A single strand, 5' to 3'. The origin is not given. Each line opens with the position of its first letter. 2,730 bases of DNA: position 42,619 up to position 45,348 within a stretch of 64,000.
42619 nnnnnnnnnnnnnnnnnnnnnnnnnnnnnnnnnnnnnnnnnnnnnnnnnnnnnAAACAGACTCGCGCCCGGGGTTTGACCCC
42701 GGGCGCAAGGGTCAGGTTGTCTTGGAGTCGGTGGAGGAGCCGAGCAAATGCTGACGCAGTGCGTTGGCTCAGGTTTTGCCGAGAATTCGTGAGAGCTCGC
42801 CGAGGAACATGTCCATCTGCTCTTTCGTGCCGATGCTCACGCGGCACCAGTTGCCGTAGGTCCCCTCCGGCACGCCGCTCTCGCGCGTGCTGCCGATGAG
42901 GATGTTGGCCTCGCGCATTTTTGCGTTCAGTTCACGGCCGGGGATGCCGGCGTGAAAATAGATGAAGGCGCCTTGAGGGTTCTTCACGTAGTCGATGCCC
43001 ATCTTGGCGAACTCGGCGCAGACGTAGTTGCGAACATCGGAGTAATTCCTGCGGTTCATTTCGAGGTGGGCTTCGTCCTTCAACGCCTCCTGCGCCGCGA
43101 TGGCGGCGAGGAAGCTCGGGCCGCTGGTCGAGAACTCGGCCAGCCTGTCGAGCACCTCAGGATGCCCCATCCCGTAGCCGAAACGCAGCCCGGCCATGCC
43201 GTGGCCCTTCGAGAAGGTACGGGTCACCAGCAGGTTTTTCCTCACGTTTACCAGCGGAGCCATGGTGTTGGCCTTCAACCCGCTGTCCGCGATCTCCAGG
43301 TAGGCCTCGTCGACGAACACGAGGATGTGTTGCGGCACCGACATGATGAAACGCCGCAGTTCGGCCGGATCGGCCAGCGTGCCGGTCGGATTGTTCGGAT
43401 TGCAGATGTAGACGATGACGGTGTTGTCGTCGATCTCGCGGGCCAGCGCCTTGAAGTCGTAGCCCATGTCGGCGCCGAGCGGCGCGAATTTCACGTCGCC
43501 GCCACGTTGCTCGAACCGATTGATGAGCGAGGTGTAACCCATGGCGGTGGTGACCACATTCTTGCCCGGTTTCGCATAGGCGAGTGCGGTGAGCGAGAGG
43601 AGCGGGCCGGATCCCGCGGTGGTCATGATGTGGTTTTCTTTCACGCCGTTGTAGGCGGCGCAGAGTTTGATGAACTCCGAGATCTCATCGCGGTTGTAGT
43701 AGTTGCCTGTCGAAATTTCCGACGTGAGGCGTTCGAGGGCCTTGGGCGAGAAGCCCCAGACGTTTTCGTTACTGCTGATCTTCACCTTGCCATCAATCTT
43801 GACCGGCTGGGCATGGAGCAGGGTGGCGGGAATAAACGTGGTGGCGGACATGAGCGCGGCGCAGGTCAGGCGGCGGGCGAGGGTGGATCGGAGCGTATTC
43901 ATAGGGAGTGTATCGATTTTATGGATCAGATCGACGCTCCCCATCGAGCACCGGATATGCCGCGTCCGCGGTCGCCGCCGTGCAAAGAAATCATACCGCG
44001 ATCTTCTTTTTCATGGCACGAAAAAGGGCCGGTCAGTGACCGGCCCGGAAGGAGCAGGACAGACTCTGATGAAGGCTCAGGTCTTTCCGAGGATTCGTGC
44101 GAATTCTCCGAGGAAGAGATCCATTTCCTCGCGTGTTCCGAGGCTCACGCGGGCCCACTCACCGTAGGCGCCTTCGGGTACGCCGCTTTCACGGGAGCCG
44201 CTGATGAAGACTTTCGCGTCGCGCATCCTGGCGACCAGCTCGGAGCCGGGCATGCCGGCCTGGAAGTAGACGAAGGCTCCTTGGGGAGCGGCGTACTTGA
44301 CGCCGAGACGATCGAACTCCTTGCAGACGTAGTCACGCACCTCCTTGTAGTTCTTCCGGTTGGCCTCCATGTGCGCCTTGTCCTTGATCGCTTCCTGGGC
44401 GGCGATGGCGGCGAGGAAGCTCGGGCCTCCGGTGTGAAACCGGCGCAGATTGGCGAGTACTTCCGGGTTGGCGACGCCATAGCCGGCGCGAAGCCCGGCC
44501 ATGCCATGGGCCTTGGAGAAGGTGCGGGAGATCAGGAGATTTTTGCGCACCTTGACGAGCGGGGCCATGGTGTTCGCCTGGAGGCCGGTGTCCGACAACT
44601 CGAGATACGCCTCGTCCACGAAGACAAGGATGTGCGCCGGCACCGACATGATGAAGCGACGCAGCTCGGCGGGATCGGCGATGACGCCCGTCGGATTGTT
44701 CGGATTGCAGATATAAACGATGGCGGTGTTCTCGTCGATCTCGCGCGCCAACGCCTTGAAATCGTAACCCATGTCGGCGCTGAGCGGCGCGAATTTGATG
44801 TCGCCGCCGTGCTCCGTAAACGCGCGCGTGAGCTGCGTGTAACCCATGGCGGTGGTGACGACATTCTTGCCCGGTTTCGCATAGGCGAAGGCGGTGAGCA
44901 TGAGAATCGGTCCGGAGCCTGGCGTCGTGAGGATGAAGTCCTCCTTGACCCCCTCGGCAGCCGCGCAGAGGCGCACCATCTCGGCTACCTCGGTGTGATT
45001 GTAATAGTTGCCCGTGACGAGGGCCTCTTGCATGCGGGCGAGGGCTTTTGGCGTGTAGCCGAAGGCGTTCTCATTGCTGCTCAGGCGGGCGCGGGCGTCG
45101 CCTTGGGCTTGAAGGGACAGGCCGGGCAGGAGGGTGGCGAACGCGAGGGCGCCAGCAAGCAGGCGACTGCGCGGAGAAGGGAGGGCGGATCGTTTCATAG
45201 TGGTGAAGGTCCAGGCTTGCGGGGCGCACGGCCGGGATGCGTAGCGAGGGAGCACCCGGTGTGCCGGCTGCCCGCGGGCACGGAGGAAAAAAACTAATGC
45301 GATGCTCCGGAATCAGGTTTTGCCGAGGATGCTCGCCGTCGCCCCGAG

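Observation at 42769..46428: Three tandem signal-peptide-bearing HisC-like PLP aminotransferases inserted antisense between hisB and hisH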

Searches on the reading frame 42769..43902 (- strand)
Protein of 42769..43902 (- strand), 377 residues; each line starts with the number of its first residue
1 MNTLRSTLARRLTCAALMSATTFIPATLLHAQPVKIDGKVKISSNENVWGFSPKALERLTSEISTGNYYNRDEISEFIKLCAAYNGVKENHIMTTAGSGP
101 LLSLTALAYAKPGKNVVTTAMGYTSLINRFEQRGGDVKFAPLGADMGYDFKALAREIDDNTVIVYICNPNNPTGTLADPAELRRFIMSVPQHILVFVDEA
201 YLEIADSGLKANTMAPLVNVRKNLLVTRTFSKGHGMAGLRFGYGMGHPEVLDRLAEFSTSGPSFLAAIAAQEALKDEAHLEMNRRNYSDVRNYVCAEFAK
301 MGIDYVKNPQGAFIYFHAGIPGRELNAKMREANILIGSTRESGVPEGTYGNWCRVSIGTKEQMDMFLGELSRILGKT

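Call 3: search_protein_families(library=pfam, proteins=[window:42769-43902:-])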
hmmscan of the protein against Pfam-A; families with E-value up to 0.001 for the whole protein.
window:42769-43902:- (377 aa): 3 families
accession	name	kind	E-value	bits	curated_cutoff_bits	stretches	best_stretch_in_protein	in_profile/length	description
PF00155.27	Aminotran_1_2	-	4.3e-49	168.1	19.7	1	42-368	6-359/361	Aminotransferase class I and II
PF00266.25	Aminotran_5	-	6.5e-11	42.2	21.5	1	85-200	57-177/371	Aminotransferase class-V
PF01053.26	Cys_Met_Meta_PP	-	0.00021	20.4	27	1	91-201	70-176/381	Cys/Met metabolism PLP-dependent enzyme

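Call 4: search_protein_families(library=ncbifam, proteins=[window:42769-43902:-])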
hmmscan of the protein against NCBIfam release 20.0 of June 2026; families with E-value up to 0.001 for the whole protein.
window:42769-43902:- (377 aa): 65 families (the best 25 are shown)
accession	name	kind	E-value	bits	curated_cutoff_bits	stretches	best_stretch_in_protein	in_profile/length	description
NF006580.0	PRK09105.1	subfamily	4.2e-67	226.6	444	1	30-369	40-366/375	pyridoxal phosphate-dependent aminotransferase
TIGR01141.1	hisC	equivalog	9.7e-61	205.6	276.55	1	31-372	14-348/349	histidinol-phosphate transaminase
NF051461.1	pyoverd_PtaA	equivalog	1.6e-55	188.3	500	1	9-367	5-353/359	pyoverdine biosynthesis transaminase PtaA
NF002878.0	PRK03321.1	subfamily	1e-53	182.3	374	1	35-372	20-347/352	histidinol-phosphate transaminase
NF003496.0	PRK05166.1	equivalog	1e-43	149.5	540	1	40-374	39-370/373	histidinol-phosphate transaminase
NF006014.0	PRK08153.1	equivalog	1.4e-42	145.9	510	1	39-374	35-364/370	pyridoxal phosphate-dependent aminotransferase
TIGR01140.1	L_thr_O3P_dcar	equivalog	1.5e-39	136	290.55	1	43-367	23-327/331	threonine-phosphate decarboxylase CobD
NF002877.0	PRK03317.1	equivalog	6.2e-32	110.8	409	1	36-374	30-367/374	histidinol-phosphate transaminase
NF041364.1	GntC_guanitoxin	equivalog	3e-29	102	415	1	87-317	58-297/356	guanitoxin biosynthesis PLP-dependent (S)-gamma-hydroxy-L-arginine cyclodehydratase GntC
NF005915.1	PRK07908.1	equivalog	4.1e-27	95.4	360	1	57-370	32-331/332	Rv2231c family histidinol phosphate aminotransferase CobC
NF002726.0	PRK02610.1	equivalog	8.6e-25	87.4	391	1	153-375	161-370/374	histidinol-phosphate transaminase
NF053748.1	bifunc_CobBC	exception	2.7e-24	85.6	950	1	73-368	514-794/797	bifunctional hydrogenobyrinic acid a,c-diamide synthase/histidinol phosphate aminotransferase CobBC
NF005305.0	PRK06836.1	equivalog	7.7e-24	84.7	376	1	65-338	75-359/396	pyridoxal phosphate-dependent aminotransferase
NF005816.0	PRK07682.1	equivalog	4.3e-23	81.6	620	1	65-318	66-324/390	aminotransferase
NF006514.0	PRK08960.1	equivalog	2.9e-22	79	554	1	71-319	75-325/388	pyridoxal phosphate-dependent aminotransferase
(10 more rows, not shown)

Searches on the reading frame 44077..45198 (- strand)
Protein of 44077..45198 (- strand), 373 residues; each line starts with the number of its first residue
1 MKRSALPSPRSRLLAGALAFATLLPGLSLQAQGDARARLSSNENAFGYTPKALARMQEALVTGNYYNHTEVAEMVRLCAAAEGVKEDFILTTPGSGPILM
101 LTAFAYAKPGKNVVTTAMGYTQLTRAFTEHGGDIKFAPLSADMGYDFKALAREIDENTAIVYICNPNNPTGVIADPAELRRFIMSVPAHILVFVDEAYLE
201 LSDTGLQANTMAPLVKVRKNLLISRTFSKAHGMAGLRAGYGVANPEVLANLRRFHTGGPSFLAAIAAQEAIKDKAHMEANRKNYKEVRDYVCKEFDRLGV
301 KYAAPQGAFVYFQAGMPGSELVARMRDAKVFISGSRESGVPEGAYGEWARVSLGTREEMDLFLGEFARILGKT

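Call 3: search_protein_families(library=pfam, proteins=[window:44077-45198:-])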
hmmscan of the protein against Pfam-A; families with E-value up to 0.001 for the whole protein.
window:44077-45198:- (373 aa): 3 families
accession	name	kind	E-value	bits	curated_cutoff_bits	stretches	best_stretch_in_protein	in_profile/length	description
PF00155.27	Aminotran_1_2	-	1.4e-52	179.6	19.7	1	39-363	6-358/361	Aminotransferase class I and II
PF00266.25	Aminotran_5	-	1.8e-09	37.5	21.5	1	87-197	62-177/371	Aminotransferase class-V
PF01053.26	Cys_Met_Meta_PP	-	1.3e-05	24.3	27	1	88-198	70-176/381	Cys/Met metabolism PLP-dependent enzyme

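Call 4: search_protein_families(library=ncbifam, proteins=[window:44077-45198:-])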
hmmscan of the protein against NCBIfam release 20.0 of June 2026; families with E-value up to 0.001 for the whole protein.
window:44077-45198:- (373 aa): 65 families (the best 25 are shown)
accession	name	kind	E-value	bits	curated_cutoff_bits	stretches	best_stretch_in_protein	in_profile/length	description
NF006580.0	PRK09105.1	subfamily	6.1e-65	219.5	444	1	35-370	47-371/375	pyridoxal phosphate-dependent aminotransferase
TIGR01141.1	hisC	equivalog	1.6e-60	204.8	276.55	1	34-368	20-348/349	histidinol-phosphate transaminase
NF002878.0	PRK03321.1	subfamily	2.7e-53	181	374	1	35-367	23-346/352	histidinol-phosphate transaminase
NF051461.1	pyoverd_PtaA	equivalog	4.3e-52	177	500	1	28-367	28-357/359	pyoverdine biosynthesis transaminase PtaA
NF003496.0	PRK05166.1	equivalog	2.2e-46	158.3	540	1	36-370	38-370/373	histidinol-phosphate transaminase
NF006014.0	PRK08153.1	equivalog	4.2e-45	154.2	510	1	33-370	32-364/370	pyridoxal phosphate-dependent aminotransferase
TIGR01140.1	L_thr_O3P_dcar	equivalog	7.4e-39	133.8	290.55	1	36-360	19-324/331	threonine-phosphate decarboxylase CobD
NF002877.0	PRK03317.1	equivalog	2.6e-34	118.6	409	1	32-370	29-367/374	histidinol-phosphate transaminase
NF041364.1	GntC_guanitoxin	equivalog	1.1e-31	110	415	1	86-314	60-298/356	guanitoxin biosynthesis PLP-dependent (S)-gamma-hydroxy-L-arginine cyclodehydratase GntC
NF005915.1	PRK07908.1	equivalog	1.4e-26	93.7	360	1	55-363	33-328/332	Rv2231c family histidinol phosphate aminotransferase CobC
NF005305.0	PRK06836.1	equivalog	1.8e-26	93.3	376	1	67-331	80-356/396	pyridoxal phosphate-dependent aminotransferase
NF002726.0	PRK02610.1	equivalog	8.3e-25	87.5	391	1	149-370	160-369/374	histidinol-phosphate transaminase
NF053748.1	bifunc_CobBC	exception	3e-24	85.4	950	1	65-353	509-783/797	bifunctional hydrogenobyrinic acid a,c-diamide synthase/histidinol phosphate aminotransferase CobBC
NF041091.1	asp_aminotase_Arch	equivalog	1.4e-23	83.3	550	1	146-312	149-316/376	aspartate aminotransferase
TIGR03947.1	viomycin_VioD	equivalog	9.5e-23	80.7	390.9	1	85-354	68-340/359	capreomycidine synthase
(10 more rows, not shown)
